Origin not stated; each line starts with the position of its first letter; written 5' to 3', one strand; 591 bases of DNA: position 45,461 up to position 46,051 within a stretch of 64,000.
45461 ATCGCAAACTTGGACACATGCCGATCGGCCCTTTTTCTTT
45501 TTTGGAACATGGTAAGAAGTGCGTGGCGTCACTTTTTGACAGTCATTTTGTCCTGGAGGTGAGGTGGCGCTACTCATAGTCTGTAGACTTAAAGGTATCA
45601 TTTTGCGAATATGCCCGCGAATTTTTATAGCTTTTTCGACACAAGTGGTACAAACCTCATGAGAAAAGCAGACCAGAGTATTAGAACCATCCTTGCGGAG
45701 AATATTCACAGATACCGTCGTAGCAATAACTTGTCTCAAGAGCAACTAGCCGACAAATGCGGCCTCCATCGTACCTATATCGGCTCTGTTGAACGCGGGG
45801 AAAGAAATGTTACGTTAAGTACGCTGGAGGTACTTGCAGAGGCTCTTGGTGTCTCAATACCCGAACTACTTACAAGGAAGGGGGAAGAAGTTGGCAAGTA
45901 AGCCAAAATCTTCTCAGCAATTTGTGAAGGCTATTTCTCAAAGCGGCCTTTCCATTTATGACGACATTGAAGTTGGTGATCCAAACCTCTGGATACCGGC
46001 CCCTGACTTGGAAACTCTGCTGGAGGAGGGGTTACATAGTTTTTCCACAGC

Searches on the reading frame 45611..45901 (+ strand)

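Call 79: search_protein_families(library=pfam, proteins=[window:45611-45901:+], max_evalue=0.001)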
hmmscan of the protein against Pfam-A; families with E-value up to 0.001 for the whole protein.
window:45611-45901:+ (96 aa): 5 families
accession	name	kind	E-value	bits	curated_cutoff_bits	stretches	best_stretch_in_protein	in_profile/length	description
PF01381.28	HTH_3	-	1.1e-17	64.3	23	1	32-86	1-55/55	Helix-turn-helix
PF13560.12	HTH_31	-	1.1e-12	48.5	27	1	28-85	2-60/64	Helix-turn-helix domain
PF12844.13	HTH_19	-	7.1e-08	32.7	30.2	1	30-92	2-64/64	Helix-turn-helix domain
PF13443.12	HTH_26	-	1.4e-07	32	22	1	32-89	2-60/63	Cro/C1-type HTH DNA-binding domain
PF13744.12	HTH_37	-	4.4e-05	23.6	27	1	19-81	10-73/80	Helix-turn-helix domain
